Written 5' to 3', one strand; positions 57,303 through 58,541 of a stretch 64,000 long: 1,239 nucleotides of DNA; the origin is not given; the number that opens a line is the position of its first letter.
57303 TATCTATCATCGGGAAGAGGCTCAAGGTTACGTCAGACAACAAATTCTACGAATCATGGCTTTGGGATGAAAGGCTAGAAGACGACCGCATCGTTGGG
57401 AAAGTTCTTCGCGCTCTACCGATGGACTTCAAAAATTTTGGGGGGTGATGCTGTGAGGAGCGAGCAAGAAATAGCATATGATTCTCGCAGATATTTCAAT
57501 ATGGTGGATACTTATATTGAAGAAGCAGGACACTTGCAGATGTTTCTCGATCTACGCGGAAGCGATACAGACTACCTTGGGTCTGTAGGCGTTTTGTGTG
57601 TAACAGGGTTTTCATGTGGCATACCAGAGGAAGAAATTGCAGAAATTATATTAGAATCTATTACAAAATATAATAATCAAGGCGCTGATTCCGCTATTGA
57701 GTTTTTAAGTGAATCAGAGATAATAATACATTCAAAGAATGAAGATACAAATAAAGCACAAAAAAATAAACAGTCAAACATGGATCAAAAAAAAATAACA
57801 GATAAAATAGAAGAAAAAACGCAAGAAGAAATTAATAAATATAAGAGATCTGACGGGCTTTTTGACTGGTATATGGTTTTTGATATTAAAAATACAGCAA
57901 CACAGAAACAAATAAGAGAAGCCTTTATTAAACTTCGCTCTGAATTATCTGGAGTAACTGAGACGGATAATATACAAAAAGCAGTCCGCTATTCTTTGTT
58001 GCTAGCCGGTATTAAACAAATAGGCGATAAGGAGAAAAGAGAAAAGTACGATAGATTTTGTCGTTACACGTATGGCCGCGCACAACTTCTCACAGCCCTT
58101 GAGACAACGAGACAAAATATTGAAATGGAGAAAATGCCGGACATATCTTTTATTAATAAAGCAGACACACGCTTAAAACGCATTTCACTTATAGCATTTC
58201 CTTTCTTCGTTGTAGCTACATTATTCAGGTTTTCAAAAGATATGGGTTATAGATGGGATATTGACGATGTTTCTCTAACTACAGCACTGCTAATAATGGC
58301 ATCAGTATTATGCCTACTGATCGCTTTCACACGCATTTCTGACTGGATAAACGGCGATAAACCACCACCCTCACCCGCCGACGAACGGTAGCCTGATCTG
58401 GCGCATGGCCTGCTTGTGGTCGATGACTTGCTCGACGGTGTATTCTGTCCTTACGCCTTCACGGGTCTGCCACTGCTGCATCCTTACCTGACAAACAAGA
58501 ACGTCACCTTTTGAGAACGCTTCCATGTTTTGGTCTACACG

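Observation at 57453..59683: Three-gene cassette between cI and OL (rexAB position): candidate new anti-phage or exclusion system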

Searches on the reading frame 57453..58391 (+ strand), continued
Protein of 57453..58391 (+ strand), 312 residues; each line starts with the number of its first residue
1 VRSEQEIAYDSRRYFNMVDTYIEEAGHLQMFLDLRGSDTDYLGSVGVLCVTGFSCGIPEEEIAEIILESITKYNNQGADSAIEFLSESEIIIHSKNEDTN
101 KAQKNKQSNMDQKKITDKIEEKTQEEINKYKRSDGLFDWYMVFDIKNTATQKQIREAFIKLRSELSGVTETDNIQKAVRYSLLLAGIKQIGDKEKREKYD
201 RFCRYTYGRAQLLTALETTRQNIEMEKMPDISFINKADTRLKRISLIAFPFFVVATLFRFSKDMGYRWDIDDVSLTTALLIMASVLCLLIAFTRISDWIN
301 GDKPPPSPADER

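Call 94: find_encoding_contigs(protein=P0137, flank=4000, max_places=3)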
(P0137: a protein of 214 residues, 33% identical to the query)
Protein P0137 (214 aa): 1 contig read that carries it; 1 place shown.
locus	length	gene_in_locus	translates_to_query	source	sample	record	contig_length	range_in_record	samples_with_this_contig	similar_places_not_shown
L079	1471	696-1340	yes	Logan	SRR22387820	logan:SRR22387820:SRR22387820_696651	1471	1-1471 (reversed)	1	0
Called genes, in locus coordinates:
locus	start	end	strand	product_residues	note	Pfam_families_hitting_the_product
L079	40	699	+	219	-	PF01381:HTH_3 (weak), PF00717:Peptidase_S24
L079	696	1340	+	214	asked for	PF18834:LPD22 (faint)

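Call 95: find_encoding_contigs(protein=P0125, flank=4000, max_places=3)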
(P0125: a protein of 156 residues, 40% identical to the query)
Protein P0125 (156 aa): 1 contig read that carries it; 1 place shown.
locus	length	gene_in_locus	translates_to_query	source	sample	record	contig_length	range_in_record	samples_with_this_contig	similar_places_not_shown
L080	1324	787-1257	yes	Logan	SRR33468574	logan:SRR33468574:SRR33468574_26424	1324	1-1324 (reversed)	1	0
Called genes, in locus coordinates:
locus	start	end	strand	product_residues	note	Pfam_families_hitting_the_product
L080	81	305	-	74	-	PF09048:Cro (weak), PF15943:YdaS_toxin, PF01381:HTH_3 (weak)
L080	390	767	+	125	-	-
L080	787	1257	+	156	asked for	-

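Call 96: find_encoding_contigs(protein=P0133, flank=4000, max_places=3)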
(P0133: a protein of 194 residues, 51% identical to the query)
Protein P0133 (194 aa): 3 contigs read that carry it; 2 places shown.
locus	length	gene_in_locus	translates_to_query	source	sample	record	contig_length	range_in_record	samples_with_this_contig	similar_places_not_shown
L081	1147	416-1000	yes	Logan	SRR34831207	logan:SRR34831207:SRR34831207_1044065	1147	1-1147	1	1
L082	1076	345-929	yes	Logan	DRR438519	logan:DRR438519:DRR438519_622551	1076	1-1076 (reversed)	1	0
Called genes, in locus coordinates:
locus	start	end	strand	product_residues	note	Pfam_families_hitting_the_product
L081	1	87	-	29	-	?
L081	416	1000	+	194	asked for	-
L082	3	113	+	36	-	?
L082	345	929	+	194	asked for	-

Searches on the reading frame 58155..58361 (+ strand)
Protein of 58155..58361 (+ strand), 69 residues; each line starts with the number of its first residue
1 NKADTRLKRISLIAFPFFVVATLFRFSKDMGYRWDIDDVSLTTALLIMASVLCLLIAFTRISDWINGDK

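Call 39: find_related_loci(query=A4, collection=viral_contigs, flank=5000)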
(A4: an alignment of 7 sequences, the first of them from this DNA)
Query A4 (69 aa) in viral_contigs; peptide patterns used: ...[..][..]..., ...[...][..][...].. (x = any residue, [..] = any of these).
37 stretches matched a pattern; 1 encode a relative of the query (tblastn E <= 1e-3); 1 distinct loci.
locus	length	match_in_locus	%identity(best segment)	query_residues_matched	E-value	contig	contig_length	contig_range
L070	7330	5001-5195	49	2-68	1e-19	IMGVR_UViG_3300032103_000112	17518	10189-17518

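Call 41: find_related_loci(query=A4, collection=metagenome_contigs, flank=5000)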
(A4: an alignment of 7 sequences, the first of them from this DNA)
Query A4 (69 aa) in metagenome_contigs; peptide patterns used: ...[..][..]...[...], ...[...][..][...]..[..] (x = any residue, [..] = any of these).
196 stretches matched a pattern; 3 encode a relative of the query (tblastn E <= 1e-3); 3 distinct loci.
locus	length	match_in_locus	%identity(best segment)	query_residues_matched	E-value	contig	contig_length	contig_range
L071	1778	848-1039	51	2-67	5e-19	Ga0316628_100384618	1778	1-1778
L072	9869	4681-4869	41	2-67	2e-7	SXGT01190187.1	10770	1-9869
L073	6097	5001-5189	39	2-67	7e-7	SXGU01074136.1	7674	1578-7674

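Call 93: search_protein_families(library=pfam, proteins=[L070:4321-4713:+], max_evalue=0.001)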
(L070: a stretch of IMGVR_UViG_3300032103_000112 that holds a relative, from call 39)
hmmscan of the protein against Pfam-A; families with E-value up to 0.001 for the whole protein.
L070:4321-4713:+ (131 aa): 4 families
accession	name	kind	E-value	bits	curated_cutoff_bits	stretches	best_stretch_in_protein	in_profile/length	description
PF01381.28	HTH_3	-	7.3e-07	29.6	23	1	17-64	9-55/55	Helix-turn-helix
PF15943.11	YdaS_toxin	-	0.00016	21.8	30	1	19-43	10-34/65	Bacterial toxin YdaS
PF13560.12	HTH_31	-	0.00024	21.8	27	1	7-62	5-59/64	Helix-turn-helix domain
PF13443.12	HTH_26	-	0.00099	19.8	22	0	19-62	12-55/63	Cro/C1-type HTH DNA-binding domain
